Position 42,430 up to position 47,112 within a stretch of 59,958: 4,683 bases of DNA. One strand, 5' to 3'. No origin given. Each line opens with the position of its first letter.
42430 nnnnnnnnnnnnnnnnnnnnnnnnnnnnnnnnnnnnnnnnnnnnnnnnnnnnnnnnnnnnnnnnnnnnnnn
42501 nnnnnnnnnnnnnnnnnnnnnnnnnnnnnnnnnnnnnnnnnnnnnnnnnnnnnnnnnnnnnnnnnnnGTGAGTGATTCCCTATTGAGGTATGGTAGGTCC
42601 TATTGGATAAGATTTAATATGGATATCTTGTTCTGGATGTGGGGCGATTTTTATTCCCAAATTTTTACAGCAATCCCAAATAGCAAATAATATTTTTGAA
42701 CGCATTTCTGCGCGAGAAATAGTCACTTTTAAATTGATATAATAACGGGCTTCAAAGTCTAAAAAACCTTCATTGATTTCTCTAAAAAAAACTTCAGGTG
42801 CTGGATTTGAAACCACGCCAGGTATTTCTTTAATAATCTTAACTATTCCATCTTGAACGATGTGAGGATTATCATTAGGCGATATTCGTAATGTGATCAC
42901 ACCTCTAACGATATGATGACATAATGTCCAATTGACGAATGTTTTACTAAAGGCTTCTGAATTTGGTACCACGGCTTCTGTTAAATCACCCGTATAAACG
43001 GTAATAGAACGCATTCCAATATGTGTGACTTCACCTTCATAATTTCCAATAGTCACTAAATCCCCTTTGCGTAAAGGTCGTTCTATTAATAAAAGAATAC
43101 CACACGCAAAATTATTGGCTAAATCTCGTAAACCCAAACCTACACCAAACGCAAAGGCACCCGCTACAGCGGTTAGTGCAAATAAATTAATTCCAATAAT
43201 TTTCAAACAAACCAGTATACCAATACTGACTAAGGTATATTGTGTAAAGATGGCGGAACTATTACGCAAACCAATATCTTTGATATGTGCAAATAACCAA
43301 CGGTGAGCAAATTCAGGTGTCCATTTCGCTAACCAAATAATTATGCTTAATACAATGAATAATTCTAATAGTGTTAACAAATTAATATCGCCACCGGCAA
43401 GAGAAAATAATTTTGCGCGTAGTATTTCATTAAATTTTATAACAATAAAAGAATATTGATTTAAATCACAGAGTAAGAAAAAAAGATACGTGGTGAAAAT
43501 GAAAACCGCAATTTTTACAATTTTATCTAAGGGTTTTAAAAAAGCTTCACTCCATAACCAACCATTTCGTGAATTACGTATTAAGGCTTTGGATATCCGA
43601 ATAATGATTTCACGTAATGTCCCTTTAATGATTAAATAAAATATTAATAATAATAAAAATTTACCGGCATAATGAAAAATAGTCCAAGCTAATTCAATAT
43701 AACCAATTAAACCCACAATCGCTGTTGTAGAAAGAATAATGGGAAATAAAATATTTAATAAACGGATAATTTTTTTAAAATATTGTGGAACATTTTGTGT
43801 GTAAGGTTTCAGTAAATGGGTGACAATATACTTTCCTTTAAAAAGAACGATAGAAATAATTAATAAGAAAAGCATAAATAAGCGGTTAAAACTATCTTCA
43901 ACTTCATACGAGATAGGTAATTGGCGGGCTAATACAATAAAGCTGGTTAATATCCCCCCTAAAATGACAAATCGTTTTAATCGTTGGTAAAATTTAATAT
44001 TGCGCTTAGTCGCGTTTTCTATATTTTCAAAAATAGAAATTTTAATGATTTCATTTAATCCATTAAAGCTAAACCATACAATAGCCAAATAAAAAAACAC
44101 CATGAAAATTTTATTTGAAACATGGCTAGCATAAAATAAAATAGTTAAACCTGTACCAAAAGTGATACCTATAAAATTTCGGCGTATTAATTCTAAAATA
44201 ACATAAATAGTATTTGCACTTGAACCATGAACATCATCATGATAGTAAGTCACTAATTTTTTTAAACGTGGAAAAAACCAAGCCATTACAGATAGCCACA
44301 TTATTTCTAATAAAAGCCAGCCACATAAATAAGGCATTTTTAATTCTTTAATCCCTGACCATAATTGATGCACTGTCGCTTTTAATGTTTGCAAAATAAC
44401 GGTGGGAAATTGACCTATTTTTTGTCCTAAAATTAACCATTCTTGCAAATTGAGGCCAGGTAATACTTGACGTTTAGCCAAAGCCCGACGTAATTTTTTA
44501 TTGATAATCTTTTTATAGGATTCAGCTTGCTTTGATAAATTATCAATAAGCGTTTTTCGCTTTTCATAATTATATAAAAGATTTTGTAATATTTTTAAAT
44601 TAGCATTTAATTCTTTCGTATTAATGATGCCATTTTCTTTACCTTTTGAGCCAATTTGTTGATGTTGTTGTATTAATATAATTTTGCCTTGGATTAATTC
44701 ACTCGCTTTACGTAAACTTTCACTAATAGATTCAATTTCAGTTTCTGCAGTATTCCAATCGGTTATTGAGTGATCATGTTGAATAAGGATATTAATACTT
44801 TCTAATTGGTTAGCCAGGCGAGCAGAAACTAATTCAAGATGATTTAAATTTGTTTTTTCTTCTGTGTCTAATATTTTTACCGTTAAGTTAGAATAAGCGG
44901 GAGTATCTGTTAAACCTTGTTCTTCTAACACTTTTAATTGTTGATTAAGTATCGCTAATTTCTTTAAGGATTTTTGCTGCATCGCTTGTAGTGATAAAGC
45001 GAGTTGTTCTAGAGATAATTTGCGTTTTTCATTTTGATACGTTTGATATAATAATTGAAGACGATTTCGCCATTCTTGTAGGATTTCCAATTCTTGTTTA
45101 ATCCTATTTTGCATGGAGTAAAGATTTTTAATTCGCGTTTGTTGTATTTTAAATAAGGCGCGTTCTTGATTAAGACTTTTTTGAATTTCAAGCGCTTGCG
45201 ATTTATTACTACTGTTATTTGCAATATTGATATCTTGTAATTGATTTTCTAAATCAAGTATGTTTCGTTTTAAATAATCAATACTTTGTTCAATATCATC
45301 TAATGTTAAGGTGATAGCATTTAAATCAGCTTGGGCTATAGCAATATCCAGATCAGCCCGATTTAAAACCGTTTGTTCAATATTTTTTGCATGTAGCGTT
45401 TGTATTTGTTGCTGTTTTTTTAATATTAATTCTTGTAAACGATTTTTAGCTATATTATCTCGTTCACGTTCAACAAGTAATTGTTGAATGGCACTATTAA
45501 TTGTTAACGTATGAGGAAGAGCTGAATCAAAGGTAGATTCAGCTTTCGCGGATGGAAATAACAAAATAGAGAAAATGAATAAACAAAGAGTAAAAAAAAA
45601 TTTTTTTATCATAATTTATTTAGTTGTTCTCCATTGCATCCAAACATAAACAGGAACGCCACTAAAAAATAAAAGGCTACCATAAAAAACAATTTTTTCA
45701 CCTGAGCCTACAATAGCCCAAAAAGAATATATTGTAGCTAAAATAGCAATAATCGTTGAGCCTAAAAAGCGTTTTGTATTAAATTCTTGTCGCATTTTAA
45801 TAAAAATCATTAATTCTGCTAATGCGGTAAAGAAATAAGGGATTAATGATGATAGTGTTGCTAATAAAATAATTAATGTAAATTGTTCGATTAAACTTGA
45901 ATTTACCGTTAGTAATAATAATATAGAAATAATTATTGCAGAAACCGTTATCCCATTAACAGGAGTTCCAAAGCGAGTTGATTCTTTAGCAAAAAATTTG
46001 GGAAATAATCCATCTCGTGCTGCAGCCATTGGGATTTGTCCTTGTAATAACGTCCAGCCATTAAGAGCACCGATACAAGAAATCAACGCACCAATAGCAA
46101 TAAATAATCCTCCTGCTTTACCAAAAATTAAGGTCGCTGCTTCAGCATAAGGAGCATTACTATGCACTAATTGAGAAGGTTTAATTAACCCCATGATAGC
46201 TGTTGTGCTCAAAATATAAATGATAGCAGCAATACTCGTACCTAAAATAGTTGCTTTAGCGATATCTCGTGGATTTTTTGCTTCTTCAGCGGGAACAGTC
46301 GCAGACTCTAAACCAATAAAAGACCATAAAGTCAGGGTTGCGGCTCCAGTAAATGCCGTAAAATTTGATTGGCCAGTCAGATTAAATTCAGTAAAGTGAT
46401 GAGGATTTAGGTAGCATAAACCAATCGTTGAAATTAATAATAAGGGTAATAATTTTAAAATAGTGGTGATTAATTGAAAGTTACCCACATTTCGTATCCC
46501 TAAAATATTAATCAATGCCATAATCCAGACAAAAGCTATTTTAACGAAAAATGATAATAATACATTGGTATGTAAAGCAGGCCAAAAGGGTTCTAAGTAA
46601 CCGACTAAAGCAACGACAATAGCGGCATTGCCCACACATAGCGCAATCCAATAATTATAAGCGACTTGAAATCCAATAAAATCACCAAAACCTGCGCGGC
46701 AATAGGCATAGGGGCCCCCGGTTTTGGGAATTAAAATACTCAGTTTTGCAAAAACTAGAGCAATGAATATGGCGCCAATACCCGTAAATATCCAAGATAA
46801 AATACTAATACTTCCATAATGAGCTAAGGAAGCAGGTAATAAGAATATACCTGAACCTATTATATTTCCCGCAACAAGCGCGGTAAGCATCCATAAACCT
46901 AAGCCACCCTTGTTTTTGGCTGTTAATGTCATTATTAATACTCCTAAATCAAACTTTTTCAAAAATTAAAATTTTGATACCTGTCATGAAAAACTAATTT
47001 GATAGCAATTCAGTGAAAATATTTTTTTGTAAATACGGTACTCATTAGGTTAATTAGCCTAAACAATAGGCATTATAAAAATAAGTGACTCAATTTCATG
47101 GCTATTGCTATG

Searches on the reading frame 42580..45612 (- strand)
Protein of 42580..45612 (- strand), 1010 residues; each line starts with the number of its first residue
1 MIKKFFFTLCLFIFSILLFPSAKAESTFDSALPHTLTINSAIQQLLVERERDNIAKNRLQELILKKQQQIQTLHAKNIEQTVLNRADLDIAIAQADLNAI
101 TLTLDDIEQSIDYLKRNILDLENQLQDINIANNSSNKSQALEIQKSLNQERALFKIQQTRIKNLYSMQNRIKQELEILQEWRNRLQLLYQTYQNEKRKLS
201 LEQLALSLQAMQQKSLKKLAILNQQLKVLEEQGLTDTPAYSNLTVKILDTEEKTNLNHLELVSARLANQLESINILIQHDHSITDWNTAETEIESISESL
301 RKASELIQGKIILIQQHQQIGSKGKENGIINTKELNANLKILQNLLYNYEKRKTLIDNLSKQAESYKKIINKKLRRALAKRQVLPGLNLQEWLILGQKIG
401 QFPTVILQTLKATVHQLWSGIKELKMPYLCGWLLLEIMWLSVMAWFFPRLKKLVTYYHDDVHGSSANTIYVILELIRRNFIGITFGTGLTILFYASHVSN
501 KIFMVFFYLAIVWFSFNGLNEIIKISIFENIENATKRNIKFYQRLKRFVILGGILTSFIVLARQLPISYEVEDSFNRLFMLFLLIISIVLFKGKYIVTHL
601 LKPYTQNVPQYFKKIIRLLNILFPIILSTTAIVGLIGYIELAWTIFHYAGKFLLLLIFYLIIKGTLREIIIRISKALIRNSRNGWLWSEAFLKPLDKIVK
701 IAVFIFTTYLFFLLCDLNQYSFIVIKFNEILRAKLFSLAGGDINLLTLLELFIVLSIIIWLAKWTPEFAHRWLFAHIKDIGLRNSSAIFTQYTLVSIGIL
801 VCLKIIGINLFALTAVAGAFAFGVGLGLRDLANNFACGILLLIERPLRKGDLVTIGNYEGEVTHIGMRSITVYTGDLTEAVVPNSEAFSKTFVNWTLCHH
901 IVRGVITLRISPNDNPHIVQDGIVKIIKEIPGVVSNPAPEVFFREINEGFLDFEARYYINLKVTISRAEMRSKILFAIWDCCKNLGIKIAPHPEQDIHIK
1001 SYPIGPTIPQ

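Call 12: search_protein_families(library=pfam, proteins=[window:42580-45612:-])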
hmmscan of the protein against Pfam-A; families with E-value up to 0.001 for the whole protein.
window:42580-45612:- (1010 aa): 3 families
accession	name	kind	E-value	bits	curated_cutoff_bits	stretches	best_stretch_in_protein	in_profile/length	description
PF00924.24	MS_channel_2nd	-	1.1e-17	64.3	20.2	1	830-896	1-67/68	Mechanosensitive ion channel, beta-domain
PF21082.3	MS_channel_3rd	-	4e-05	24.4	21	1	919-989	19-88/88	Mechanosensitive ion channel MscS, C-terminal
PF21088.3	MS_channel_1st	-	0.00064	20.1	23.1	1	792-828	5-41/42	Mechanosensitive ion channel, transmembrane helices 2/3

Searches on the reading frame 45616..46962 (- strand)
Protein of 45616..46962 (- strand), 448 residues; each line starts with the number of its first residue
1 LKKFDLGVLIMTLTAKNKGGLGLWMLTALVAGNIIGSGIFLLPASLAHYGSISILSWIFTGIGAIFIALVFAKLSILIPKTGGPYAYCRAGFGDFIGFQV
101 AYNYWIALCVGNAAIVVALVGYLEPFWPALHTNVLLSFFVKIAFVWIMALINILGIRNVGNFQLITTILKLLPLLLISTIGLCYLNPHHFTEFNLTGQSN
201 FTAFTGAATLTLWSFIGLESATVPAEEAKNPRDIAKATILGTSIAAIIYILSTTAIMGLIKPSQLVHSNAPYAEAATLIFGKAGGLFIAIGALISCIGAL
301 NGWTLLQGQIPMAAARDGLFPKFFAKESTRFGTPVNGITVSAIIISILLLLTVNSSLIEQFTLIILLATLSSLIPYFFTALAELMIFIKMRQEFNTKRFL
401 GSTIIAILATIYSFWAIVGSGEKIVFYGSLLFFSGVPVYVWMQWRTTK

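Call 96: search_protein_families(library=pfam, proteins=[window:45616-46962:-])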
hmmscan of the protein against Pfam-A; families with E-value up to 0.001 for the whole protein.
window:45616-46962:- (448 aa): 3 families
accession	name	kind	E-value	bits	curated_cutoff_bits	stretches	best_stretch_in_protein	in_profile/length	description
PF13520.12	AA_permease_2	-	1.5e-62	212.4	27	1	21-418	1-402/427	Amino acid permease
PF00324.27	AA_permease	-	3.9e-36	125.2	24.6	1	32-416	8-408/470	Amino acid permease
PF03222.19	Trp_Tyr_perm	-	0.00025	20.7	22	1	24-278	6-260/393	Tryptophan/tyrosine permease family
